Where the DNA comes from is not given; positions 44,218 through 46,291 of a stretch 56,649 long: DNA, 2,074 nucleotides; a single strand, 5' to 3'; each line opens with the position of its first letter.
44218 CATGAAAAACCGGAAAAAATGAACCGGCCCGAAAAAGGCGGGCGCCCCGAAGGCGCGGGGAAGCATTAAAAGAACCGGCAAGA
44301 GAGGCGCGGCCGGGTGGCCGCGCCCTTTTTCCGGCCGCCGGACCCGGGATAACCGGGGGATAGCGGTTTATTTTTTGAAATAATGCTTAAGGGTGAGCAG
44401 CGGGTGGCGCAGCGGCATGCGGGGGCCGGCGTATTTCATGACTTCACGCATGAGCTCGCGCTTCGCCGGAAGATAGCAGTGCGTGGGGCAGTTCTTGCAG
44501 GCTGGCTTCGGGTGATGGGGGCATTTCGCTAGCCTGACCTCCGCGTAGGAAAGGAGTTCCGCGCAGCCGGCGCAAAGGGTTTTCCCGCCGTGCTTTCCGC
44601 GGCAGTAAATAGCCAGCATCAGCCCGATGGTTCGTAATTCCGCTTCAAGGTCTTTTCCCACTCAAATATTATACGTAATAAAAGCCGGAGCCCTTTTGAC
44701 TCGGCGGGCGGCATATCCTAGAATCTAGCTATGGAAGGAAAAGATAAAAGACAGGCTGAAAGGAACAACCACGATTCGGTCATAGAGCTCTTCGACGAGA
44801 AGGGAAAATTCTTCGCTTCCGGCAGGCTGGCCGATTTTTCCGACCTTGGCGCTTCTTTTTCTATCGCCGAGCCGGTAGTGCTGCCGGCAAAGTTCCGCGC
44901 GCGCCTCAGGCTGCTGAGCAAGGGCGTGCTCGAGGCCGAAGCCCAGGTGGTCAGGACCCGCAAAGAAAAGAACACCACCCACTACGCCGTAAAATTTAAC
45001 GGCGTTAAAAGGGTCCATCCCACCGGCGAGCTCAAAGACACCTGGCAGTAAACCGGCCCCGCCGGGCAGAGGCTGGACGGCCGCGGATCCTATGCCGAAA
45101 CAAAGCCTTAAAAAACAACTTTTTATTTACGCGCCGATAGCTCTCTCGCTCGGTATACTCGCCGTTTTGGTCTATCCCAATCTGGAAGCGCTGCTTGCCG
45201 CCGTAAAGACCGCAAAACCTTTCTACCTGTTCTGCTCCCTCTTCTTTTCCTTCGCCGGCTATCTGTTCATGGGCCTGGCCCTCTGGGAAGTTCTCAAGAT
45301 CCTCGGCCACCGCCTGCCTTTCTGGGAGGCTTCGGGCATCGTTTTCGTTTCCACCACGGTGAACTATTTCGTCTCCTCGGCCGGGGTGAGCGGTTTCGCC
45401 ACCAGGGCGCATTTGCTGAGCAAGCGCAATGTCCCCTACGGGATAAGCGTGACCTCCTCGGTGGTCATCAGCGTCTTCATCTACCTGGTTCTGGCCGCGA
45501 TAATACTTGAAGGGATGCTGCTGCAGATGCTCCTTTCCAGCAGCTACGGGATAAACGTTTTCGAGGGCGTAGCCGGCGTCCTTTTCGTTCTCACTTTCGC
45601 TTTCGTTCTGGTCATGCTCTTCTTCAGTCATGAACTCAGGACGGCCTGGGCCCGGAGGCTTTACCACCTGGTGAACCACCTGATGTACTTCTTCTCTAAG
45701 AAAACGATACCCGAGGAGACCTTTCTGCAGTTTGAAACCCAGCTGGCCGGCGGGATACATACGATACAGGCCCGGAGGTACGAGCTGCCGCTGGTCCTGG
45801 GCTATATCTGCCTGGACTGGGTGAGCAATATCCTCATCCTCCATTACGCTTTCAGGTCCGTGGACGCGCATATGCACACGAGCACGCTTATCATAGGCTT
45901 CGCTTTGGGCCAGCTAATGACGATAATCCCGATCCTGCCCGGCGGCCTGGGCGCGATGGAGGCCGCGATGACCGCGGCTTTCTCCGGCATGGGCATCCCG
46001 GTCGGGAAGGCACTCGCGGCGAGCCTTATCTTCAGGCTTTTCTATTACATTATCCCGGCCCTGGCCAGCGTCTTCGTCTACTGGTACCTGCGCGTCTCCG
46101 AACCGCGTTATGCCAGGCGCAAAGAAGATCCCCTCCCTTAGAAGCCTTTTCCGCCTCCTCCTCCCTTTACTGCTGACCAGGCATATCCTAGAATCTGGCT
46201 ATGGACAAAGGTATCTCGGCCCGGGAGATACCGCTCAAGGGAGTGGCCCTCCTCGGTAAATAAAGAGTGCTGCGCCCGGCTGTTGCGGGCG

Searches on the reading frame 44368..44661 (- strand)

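Call 69: search_protein_families(library=pfam, proteins=[window:44368-44661:-], max_evalue=0.001)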
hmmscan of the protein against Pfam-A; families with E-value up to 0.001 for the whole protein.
window:44368-44661:- (97 aa): 1 family
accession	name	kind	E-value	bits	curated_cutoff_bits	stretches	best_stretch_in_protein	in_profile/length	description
PF11756.13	YgbA_NO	-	1.4e-32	112.7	25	1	5-96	3-96/106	Nitrous oxide-stimulated promoter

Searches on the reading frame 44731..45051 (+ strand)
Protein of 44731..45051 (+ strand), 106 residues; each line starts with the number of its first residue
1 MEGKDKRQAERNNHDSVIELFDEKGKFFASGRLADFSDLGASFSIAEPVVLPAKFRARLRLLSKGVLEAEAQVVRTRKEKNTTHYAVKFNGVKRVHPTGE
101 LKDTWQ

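Call 69: search_protein_families(library=pfam, proteins=[window:44731-45051:+], max_evalue=0.001)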
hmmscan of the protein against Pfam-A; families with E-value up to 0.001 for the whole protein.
window:44731-45051:+ (106 aa): 1 family
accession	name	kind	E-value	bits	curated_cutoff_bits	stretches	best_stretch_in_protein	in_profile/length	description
PF07238.19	PilZ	-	1.8e-10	41.5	22.5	1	5-92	1-88/102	PilZ domain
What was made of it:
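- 44696..44735 (+): Leaderless promoter of the PilZ-domain gene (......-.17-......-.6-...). It carries the third, and probably original, copy of the 26-nt core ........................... The PilZ domain was found in call 69.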

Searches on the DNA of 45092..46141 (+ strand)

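Call 37: search_rna_families(source=L001, start=10500, end=12600, threshold=evalue, max_evalue=1)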
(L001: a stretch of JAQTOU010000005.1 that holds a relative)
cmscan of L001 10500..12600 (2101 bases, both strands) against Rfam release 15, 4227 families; matches with E-value up to 1: 1.
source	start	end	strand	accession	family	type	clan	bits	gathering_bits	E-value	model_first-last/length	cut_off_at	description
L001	11521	11678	+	RF01946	KCNQ1OT1_1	Gene; lncRNA;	-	11.3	70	0.3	1-464/464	no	KCNQ1 overlapping transcript 1 conserved region 1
